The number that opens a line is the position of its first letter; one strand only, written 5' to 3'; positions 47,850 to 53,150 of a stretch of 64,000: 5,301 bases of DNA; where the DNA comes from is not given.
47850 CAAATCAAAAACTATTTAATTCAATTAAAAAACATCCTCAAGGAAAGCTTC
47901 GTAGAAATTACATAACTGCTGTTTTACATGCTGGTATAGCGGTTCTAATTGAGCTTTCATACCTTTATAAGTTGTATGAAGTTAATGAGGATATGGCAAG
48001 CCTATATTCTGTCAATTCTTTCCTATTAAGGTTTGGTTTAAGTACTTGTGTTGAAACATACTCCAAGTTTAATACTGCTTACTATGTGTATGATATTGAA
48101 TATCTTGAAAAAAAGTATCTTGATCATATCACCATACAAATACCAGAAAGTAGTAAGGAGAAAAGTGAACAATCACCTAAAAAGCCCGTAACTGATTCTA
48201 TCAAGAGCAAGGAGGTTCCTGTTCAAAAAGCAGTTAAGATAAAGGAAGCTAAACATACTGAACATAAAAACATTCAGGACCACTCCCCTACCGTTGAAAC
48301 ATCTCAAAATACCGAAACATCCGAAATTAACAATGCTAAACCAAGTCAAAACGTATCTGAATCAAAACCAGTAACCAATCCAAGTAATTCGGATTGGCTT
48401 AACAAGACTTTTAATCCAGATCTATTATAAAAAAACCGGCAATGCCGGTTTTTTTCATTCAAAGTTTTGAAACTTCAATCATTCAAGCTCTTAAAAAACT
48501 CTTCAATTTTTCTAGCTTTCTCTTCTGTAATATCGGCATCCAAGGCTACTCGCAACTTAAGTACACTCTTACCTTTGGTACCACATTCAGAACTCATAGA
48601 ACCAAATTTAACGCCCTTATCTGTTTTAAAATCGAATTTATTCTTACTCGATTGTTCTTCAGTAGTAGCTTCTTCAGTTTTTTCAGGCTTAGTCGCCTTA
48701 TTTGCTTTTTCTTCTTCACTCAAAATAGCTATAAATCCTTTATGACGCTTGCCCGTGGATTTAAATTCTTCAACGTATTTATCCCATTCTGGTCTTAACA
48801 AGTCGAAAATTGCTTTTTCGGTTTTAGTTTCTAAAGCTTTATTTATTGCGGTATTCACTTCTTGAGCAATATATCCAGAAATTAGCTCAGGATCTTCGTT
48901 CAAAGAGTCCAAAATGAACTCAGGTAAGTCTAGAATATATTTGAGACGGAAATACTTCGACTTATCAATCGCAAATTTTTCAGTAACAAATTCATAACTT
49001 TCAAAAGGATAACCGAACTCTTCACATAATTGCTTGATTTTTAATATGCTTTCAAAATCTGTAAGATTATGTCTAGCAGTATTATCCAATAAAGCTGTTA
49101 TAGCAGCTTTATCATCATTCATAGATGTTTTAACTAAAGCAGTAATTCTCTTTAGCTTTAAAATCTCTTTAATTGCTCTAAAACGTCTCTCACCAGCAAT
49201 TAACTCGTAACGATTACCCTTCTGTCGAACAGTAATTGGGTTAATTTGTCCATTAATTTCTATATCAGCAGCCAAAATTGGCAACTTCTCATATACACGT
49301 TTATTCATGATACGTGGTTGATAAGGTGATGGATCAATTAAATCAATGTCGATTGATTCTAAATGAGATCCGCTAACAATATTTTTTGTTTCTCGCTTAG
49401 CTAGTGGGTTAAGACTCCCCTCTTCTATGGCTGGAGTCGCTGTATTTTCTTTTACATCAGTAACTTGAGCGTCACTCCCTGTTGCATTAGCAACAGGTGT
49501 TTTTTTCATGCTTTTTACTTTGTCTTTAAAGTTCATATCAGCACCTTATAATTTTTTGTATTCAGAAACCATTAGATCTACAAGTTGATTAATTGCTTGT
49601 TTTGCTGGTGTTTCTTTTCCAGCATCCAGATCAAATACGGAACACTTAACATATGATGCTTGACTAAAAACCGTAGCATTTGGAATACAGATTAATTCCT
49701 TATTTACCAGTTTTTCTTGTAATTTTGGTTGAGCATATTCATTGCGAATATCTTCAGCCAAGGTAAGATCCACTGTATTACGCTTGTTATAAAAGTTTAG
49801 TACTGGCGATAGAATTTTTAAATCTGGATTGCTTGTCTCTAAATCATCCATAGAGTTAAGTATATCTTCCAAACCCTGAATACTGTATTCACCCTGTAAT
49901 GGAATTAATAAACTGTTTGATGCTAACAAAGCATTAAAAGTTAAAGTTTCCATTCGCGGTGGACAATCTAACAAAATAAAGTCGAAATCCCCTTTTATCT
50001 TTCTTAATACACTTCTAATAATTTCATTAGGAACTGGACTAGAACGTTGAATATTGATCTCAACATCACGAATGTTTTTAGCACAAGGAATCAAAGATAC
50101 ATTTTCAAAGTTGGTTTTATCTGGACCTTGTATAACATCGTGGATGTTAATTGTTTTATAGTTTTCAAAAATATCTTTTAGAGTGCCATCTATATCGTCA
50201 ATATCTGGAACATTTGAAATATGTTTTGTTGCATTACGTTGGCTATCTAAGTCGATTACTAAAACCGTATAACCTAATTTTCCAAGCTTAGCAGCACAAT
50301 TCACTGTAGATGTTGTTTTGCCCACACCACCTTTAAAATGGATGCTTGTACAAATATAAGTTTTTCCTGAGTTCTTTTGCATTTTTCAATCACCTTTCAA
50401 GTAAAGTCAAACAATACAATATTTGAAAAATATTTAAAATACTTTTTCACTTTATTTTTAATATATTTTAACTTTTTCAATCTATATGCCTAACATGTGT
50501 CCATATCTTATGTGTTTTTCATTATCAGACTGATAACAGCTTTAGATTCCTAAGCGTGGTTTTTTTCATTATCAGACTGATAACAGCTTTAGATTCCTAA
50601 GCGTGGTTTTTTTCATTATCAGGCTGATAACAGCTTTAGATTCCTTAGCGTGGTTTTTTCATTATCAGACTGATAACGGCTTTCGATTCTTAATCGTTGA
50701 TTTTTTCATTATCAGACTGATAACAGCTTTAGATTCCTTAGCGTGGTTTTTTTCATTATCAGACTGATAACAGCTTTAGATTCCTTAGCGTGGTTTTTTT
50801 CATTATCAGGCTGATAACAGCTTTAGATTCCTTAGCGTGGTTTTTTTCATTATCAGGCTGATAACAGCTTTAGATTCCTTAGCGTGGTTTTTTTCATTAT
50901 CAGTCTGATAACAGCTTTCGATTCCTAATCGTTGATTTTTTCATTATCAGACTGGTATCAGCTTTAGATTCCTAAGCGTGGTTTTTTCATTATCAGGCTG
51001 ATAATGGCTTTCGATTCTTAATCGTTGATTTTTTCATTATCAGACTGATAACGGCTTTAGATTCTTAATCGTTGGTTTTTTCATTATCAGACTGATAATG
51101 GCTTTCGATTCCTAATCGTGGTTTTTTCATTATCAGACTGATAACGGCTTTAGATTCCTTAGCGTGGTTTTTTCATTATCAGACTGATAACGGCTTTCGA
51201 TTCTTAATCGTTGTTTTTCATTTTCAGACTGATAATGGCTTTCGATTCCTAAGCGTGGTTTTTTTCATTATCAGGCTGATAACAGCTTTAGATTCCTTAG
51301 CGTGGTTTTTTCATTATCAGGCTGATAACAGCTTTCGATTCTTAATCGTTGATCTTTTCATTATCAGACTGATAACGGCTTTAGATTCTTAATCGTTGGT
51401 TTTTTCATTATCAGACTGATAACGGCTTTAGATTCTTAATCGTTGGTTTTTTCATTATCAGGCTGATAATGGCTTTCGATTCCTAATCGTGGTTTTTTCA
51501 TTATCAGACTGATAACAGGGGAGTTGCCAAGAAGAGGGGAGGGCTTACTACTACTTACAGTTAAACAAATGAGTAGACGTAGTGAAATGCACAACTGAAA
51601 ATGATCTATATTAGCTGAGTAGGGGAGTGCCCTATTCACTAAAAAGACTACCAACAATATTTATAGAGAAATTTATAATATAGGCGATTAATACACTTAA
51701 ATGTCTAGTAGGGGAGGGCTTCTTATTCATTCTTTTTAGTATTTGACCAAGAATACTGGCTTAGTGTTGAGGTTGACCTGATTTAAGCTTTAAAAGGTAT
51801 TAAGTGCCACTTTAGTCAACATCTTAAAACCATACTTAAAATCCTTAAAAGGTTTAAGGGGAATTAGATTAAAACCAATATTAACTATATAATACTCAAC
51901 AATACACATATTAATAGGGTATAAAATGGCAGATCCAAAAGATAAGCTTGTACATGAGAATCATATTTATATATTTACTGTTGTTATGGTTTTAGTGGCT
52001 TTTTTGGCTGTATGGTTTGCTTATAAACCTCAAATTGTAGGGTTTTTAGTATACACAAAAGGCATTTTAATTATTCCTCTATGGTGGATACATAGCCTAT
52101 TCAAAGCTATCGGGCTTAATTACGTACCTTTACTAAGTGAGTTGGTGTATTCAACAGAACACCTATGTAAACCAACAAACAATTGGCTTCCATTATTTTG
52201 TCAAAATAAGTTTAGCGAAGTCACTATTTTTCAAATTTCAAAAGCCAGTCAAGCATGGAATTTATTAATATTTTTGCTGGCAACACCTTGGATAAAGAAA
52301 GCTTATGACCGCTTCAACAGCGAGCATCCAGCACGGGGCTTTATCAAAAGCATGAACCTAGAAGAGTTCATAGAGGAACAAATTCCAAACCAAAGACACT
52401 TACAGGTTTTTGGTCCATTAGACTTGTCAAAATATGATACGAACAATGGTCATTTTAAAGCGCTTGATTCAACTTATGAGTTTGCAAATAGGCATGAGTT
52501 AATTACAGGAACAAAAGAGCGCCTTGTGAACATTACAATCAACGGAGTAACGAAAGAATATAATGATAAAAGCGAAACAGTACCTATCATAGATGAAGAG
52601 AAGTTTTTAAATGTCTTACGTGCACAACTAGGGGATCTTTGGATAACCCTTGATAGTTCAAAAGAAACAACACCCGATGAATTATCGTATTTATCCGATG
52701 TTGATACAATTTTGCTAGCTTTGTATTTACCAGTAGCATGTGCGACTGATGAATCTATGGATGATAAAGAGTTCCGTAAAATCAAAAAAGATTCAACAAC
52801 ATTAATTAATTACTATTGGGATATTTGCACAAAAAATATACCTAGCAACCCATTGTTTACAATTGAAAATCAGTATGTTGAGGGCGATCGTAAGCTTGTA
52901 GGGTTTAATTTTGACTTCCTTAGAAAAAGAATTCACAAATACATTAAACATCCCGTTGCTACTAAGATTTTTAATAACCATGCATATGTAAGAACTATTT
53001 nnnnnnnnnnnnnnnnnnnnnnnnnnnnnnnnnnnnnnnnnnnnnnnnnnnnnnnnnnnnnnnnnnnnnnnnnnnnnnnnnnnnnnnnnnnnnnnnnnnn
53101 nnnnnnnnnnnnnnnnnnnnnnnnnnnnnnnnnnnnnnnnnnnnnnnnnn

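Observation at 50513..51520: About 21 tandem 46-47 bp iterons with an internal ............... palindrome upstream of parAB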

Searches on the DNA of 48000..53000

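Call 40: search_rna_families(source=window, start=48000, end=53000, threshold=evalue, max_evalue=1)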
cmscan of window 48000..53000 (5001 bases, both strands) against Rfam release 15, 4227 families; matches with E-value up to 1: 3.
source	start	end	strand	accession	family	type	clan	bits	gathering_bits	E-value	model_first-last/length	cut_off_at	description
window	48393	48459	+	RF02064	STnc370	Gene; sRNA;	-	31.1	54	0.26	1-71/71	no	Enterobacterial sRNA STnc370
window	48427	48486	-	RF02891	AgrB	Gene; antisense;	-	28.1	40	0.11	1-84/84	no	ArsR-gov region gene B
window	48430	48479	-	RF01766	cspA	Cis-reg; thermoregulator;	-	18.1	78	0.15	373-425/428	no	cspA thermoregulator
